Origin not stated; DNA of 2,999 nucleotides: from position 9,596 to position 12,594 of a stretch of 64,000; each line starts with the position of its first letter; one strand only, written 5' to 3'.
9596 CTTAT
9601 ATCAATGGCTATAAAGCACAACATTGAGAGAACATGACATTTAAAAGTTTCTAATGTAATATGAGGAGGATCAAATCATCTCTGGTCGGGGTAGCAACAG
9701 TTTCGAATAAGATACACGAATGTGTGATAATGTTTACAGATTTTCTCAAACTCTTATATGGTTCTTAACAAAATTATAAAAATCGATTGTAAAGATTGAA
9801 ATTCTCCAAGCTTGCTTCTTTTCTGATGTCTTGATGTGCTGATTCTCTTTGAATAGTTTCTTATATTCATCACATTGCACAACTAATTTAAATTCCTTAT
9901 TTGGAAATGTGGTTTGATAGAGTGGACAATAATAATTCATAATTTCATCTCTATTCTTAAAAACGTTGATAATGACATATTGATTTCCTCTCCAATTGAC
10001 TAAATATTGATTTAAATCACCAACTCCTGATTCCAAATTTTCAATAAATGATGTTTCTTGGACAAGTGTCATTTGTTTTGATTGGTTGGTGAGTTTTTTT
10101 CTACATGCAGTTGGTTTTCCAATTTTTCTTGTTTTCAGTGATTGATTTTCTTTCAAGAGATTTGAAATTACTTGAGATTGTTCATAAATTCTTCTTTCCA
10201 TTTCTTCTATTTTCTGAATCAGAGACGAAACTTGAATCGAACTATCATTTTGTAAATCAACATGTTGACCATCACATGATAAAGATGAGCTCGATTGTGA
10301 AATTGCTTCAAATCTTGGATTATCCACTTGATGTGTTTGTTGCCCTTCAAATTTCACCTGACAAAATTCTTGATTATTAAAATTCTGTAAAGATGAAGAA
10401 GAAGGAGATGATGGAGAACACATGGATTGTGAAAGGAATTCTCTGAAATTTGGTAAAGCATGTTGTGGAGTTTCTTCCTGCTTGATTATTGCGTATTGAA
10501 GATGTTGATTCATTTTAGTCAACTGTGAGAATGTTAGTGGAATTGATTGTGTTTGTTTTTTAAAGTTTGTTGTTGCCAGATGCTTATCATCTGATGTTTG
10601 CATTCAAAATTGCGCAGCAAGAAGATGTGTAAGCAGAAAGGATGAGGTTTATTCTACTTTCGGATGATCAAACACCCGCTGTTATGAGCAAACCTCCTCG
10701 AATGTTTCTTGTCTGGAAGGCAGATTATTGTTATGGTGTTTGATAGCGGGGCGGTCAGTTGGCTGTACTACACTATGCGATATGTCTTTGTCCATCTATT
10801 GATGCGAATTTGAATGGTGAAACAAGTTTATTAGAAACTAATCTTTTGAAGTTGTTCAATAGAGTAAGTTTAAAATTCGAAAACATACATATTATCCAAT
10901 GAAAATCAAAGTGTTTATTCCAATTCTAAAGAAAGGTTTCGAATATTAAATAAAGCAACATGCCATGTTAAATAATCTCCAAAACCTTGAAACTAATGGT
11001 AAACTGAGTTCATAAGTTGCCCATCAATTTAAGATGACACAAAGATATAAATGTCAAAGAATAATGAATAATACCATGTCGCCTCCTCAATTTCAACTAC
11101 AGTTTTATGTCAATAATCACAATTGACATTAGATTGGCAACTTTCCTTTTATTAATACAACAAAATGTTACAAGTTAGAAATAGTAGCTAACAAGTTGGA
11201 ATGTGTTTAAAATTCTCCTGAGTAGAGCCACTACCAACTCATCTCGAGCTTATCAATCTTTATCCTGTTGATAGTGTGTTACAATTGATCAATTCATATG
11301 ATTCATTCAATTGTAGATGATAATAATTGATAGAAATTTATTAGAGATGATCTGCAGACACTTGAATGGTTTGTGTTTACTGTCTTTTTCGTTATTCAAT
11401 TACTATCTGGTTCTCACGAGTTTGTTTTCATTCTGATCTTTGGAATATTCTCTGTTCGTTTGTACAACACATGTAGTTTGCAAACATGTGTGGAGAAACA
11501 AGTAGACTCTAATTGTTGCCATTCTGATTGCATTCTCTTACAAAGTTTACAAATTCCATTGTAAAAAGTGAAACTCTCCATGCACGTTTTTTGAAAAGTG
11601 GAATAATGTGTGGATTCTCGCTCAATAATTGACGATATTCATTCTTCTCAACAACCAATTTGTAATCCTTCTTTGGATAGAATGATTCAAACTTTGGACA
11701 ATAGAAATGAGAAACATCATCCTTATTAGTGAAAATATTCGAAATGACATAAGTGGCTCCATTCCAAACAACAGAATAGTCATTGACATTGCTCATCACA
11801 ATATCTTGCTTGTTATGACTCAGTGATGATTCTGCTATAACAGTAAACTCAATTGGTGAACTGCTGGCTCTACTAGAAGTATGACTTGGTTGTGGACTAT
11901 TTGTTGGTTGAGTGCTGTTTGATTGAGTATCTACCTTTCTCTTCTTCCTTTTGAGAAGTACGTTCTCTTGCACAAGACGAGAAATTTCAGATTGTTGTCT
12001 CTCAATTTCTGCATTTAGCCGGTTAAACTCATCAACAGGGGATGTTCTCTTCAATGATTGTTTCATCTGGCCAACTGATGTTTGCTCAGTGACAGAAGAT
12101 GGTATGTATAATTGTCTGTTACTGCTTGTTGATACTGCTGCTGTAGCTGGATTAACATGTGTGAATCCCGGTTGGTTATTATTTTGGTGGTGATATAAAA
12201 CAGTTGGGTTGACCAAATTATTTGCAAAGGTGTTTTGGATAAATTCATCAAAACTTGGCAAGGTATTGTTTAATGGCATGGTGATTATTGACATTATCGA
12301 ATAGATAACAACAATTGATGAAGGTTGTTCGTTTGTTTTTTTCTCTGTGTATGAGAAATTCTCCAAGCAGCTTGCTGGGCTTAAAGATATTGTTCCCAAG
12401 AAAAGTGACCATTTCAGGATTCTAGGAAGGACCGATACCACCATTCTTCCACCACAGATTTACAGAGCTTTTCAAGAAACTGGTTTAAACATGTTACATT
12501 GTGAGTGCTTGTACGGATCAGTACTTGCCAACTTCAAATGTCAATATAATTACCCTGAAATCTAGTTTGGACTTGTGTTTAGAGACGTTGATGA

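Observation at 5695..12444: Locally expanded family of five paralogs with an unrecognised conserved C-terminal domain (four in tandem, a fifth at 36266-38197)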

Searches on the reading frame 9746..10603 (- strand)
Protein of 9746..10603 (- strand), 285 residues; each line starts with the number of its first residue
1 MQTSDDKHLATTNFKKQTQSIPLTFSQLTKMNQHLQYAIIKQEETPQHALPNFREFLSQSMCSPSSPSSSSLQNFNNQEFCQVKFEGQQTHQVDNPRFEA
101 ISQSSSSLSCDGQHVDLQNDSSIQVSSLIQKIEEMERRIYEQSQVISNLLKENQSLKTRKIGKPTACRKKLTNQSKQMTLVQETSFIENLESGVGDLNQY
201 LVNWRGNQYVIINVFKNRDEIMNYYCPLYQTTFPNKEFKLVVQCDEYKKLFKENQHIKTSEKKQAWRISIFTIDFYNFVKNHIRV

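Call 5: search_protein_families(library=pfam, proteins=[window:9746-10603:-], max_evalue=1)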
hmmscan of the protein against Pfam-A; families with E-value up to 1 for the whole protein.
window:9746-10603:- (285 aa): 4 families
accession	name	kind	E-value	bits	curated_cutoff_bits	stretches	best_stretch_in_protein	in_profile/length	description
PF15784.10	GPS2_interact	-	0.011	16.5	27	1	95-182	2-91/92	G-protein pathway suppressor 2-interacting domain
PF16046.10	FAM76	-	0.014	15.3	28.5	1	72-180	168-274/298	FAM76 protein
PF15910.11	V-set_2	-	0.12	13.1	28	1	123-180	16-74/112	ICOS V-set domain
PF07206.16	Baculo_LEF-10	-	0.33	11.6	27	0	193-221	12-38/71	Baculovirus late expression factor 10 (LEF-10)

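Call 15: find_encoding_contigs(protein=window:9746-10603:-, flank=3000, max_places=4)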
Protein window:9746-10603:- (285 aa): no gene with exactly this product is on record in the collection.

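Call 54: predict_structure(alignment_id=A4)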
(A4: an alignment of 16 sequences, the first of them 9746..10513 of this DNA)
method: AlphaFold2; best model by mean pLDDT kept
length: 255 residues; sequences in the alignment: 16
mean_pLDDT: 69.9   pTM: 0.42
mean pLDDT of the five models: 69.9, 68.3, 68.1, 66.6, 65.8
residues with pLDDT >= 90: 90; 70-90: 34; 50-70: 53; < 50: 78
segments of 3 or more residues with pLDDT < 50: 11-14, 30-32, 34-62, 64-70, 72-86, 136-139, 148-156
pLDDT, mean of each block of 10 residues (from residue 1): 53 53 63 43 43 41 46 43 47 79 93 94 84 50 49 48 83 95 92 97 97 89 82 79 96 84
secondary structure, 60 per line:
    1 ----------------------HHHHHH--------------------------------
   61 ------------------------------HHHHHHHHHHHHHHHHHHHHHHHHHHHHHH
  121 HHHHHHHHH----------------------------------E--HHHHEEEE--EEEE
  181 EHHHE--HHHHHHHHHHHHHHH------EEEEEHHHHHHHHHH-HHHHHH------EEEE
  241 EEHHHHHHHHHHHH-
elements in order: H23-28 H91-129 H167-170 E171-174 E177-181 H188-202 E209-213 H214-223 H225-230 E237-242 H243-254
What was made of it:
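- Zipper: one helix at residues 91-129 with pLDDT about 93 (call 54).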

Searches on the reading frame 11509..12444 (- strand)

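Call 5: search_protein_families(library=pfam, proteins=[window:11509-12444:-], max_evalue=1)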
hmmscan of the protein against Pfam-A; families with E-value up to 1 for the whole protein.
window:11509-12444:- (311 aa): 5 families
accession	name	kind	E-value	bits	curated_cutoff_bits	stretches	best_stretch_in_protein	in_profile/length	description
PF04102.17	SlyX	-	0.0059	17.7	30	1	139-184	18-63/67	SlyX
PF06785.16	UPF0242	-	0.051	14.1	33.5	1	73-173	44-132/194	Uncharacterised protein family (UPF0242) N-terminus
PF11559.13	ADIP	-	0.07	13.6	34.3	1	132-181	53-102/151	Afadin- and alpha -actinin-Binding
PF04977.20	DivIC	-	0.17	12.2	28.9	1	140-171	19-50/80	Septum formation initiator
PF25443.1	ANG-1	-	0.2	12.3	28.5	1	141-176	10-45/105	ANG-1-like domain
